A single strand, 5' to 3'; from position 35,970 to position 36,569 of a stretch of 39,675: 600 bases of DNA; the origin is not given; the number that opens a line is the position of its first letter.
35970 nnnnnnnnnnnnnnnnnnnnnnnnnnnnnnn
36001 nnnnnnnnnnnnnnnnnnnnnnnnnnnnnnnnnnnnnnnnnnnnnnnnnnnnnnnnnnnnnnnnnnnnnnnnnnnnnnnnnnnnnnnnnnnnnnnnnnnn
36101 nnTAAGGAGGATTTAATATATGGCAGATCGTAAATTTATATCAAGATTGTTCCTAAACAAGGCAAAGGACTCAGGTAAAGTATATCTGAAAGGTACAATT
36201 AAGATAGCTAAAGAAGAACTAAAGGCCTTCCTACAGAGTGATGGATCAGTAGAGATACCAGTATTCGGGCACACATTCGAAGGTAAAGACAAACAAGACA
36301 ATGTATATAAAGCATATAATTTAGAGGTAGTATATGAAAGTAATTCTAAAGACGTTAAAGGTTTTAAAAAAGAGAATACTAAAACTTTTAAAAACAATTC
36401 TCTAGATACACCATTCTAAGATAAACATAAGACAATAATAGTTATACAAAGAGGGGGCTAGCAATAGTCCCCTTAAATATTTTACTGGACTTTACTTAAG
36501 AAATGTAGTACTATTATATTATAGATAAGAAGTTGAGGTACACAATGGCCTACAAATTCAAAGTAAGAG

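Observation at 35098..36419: Phage-encoded ClpX unfoldase without the zinc-binding N-domain, in an operon with the endolysin and a small Lys-rich protein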

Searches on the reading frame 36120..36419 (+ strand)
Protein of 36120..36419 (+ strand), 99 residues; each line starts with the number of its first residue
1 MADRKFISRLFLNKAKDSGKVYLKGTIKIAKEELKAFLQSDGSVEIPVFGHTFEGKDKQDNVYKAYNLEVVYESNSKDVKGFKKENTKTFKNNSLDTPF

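Call 3: search_protein_families(library=pfam, proteins=[window:36120-36419:+], max_evalue=0.01)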
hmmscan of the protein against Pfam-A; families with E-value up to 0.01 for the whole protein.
window:36120-36419:+ (99 aa): 0 families

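Call 4: search_protein_families(library=ncbifam, proteins=[window:36120-36419:+], max_evalue=0.01)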
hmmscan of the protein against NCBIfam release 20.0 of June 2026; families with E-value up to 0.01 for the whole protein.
window:36120-36419:+ (99 aa): 0 families

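Call 5: search_protein_families(library=phrogs, proteins=[window:36120-36419:+], max_evalue=0.001)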
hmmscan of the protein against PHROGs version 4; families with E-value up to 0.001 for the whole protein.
window:36120-36419:+ (99 aa): 0 families

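Call 40: find_homologous_proteins(query=window:36120-36419:+, max_evalue=0.001)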
Query window:36120-36419:+ (99 aa): 2 proteins with E <= 0.001 among 4 candidates.
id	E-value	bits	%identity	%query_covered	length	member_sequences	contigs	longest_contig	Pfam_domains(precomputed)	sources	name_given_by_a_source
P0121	1.8e-56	206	99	100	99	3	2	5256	-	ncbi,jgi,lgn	jgi:hypothetical protein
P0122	7.5e-27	112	57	98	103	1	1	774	-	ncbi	-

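Call 46: find_homologous_proteins(query=A2, max_evalue=0.001)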
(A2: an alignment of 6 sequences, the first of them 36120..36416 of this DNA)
Query A2 (6 sequences) (99 aa, profile of the alignment): 7 proteins with E <= 0.001 among 1417 candidates.
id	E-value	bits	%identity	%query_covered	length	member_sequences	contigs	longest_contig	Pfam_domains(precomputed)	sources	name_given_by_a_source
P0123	2.9e-43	165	50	98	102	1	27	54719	-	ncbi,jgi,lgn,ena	jgi:hypothetical protein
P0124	8.2e-42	160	47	98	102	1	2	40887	-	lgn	-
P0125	1.8e-39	153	52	98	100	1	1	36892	-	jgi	jgi:hypothetical protein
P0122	3.2e-39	152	57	98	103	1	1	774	-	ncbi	-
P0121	6.2e-37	144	99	100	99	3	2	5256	-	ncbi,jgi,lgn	jgi:hypothetical protein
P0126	7.8e-29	118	49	98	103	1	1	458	-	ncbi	-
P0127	4.1e-17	81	41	34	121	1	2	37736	-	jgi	-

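Call 55: predict_structure(alignment_id=A3)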
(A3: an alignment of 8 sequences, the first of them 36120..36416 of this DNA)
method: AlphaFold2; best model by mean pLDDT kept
length: 99 residues; sequences in the alignment: 8
mean_pLDDT: 75.9   pTM: 0.56
mean pLDDT of the five models: 75.9, 74.8, 73.9, 72.6, 64.4
residues with pLDDT >= 90: 50; 70-90: 22; 50-70: 2; < 50: 25
segments of 3 or more residues with pLDDT < 50: 75-99
pLDDT, mean of each block of 10 residues (from residue 1): 85 91 91 88 91 92 92 51 33 40
secondary structure, 60 per line:
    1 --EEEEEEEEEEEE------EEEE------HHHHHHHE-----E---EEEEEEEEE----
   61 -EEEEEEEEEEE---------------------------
elements in order: E3-14 E21-24 H31-37 E48-56 E62-72

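Call 57: fold_search(model_id=the predicted structure, library=pdb)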
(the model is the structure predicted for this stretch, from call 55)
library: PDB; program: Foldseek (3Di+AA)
matches with E <= 10: 376; with E <= 0.001: 0
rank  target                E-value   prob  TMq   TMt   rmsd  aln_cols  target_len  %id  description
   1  7old_SD               8.4e-02  0.60  0.23  0.13  13.2        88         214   10  Thermophilic eukaryotic 80S ribosome at pe/E (TI)-POST state (released 2022-01-26)
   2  6z1p_Bd               2.5e-01  0.38  0.21  0.10   7.8        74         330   14  Structure of the mitochondrial ribosome from Tetrahymena thermophila (released 2020-06-24)
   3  7a1d_A                3.3e-01  0.41  0.22  0.03  12.2        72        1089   17  Cryo-EM map of the large glutamate dehydrogenase composed of 180 kDa subunits from Mycobacterium smegmatis (open confo (released 2021-06-09)
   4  5opt_m                5.0e-01  0.35  0.26  0.16  11.4        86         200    8  Structure of KSRP in context of Trypanosoma cruzi 40S (released 2017-11-15)
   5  9evs_B                5.3e-01  0.41  0.27  0.08   7.1        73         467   14  Structure of the flowering plant mitoribosome with P-site tRNA (released 2025-09-03)
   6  5xyi_D                5.6e-01  0.21  0.23  0.14  11.0        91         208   12  Small subunit of Trichomonas vaginalis ribosome (released 2017-08-30)
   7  9hv6                  5.9e-01  0.30  0.22  0.03  12.2        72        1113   17  CryoEM map of the large glutamate dehydrogenase composed of 180 kDa subunits from Mycobacterium smegmatis obtained in th (released 2026-01-14)
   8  9v28_sd               5.9e-01  0.28  0.24  0.15  12.4        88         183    8  Cryo- EM structure of small subunit (head) of 75S ribosome with A/P- & P/E- tRNAs from Entamoeba histolytica (released 2025-10-08)
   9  9ux3_A                5.9e-01  0.25  0.20  0.08  16.1        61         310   13  Cryo-EM structure of the human P2X2/3 heteromer receptor bound to AF-219 (released 2026-03-11)
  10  3j7a_D                6.2e-01  0.44  0.30  0.21   9.1        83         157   13  Cryo-EM structure of the Plasmodium falciparum 80S ribosome bound to the anti-protozoan drug emetine, small subunit (released 2014-07-16)
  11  3e23                  6.6e-01  0.60  0.31  0.17   9.6        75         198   15  Crystal structure of the RPA2492 protein in complex with SAM from Rhodopseudomonas palustris, Northeast Structural Genom (released 2008-09-30)
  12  8jdj_0                6.6e-01  0.25  0.26  0.16  11.0        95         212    5  Structure of the Human cytoplasmic Ribosome with human tRNA Asp(Q34) and mRNA(GAU) (released 2023-12-06)
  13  9b45_S                6.6e-01  0.12  0.19  0.13  17.9       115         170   12  Pseudomonas phage Pa193 baseplate complex and tail fiber (released 2024-10-16)
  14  4bts_AC               7.0e-01  0.15  0.22  0.12  13.6       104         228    9  THE CRYSTAL STRUCTURE OF THE EUKARYOTIC 40S RIBOSOMAL SUBUNIT IN COMPLEX WITH EIF1 AND EIF1A (released 2013-07-17)
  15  6v39_c                7.3e-01  0.28  0.25  0.15   7.3        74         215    4  Cryo-EM structure of the Acinetobacter baumannii Ribosome: 70S with P-site tRNA (released 2020-02-05)
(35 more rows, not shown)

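Call 59: fold_search(model_id=the predicted structure, library=viral)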
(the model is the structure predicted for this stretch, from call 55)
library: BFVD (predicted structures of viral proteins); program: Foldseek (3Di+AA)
matches with E <= 10: 629; with E <= 0.001: 0
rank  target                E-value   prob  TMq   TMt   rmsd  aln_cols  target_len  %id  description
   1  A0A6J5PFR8            3.4e-02  0.99  0.42  0.35  10.1       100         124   14  Uncharacterized protein [uncultured Caudovirales phage]
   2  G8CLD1                5.3e-02  0.92  0.38  0.38  10.2        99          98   12  (no name in the UniProt tables at hand)
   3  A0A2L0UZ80            5.9e-02  0.84  0.28  0.10  15.7        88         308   17  Uncharacterized protein [Agrobacterium phage Atu_ph07]
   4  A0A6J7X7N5            7.8e-02  0.99  0.44  0.48  15.0        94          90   22  Uncharacterized protein [uncultured Caudovirales phage]
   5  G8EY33                1.1e-01  0.87  0.39  0.34   5.7        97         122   13  Uncharacterized protein [Synechococcus phage S-CAM8]
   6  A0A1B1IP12            1.1e-01  0.96  0.42  0.47  17.8       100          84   11  (no name in the UniProt tables at hand)
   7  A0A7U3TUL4            1.2e-01  0.77  0.35  0.19  11.2       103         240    8  (no name in the UniProt tables at hand)
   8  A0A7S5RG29            1.9e-01  0.63  0.28  0.21   7.0        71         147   13  (no name in the UniProt tables at hand)
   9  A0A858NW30            1.9e-01  0.63  0.32  0.21   6.5        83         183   11  (no name in the UniProt tables at hand)
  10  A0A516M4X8            2.0e-01  0.87  0.42  0.36   5.6       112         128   15  (no name in the UniProt tables at hand)
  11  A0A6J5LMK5            2.4e-01  0.87  0.39  0.39  14.4        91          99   16  Uncharacterized protein [uncultured Caudovirales phage]
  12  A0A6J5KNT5            2.7e-01  0.93  0.44  0.42   4.1        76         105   16  Uncharacterized protein [uncultured Caudovirales phage]
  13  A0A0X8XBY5            3.2e-01  0.38  0.24  0.29   8.5        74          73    7  (no name in the UniProt tables at hand)
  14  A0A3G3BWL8            3.5e-01  0.13  0.17  0.13  14.6       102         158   12  (no name in the UniProt tables at hand)
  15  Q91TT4                3.5e-01  0.13  0.17  0.11  15.4        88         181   12  T22.5 [Tupaiid herpesvirus 1 (strain 1)]
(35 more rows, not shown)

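Call 62: search_protein_families(library=pfam, alignment_id=A3, max_evalue=5)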
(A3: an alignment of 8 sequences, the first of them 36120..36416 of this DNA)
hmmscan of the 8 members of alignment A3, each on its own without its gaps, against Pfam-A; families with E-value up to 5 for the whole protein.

A. member 1, window:36120-36416:+ (99 aa): 0 families

B. families by the number of members that match (of 8 scanned): 5 families
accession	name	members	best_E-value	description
PF06589.16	CRA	1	0.0081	Circumsporozoite-related antigen (CRA)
PF11680.14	DUF3276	1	0.024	Protein of unknown function (DUF3276)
PF00585.24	Thr_dehydrat_C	1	0.025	C-terminal regulatory domain of Threonine dehydratase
PF18257.6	DsbG_N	1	0.032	Disulfide isomerase DsbG N-terminal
PF25546.1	DUF7925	1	0.094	Domain of unknown function (DUF7925)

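Call 63: search_protein_families(library=phrogs, alignment_id=A3, max_evalue=1)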
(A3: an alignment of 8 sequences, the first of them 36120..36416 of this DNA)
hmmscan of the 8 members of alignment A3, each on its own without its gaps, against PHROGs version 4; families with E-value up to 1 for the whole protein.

A. member 1, window:36120-36416:+ (99 aa): 1 family
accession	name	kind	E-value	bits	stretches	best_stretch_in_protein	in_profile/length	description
phrog_2366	-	unknown function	0.15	13.3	1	5-44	11-47/69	-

B. families by the number of members that match (of 8 scanned): 7 families
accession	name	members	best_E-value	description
phrog_2366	-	2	0.15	-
phrog_34011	-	1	0.0022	-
phrog_36153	-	1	0.058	-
phrog_33628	-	1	0.085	-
phrog_13809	-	1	0.1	-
phrog_6886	-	1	0.17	-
phrog_28564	-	1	0.2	-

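Call 96: search_protein_families(library=padloc, proteins=[window:36120-36419:+], max_evalue=0.001)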
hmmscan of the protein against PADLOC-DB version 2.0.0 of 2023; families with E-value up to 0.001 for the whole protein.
window:36120-36419:+ (99 aa): 0 families
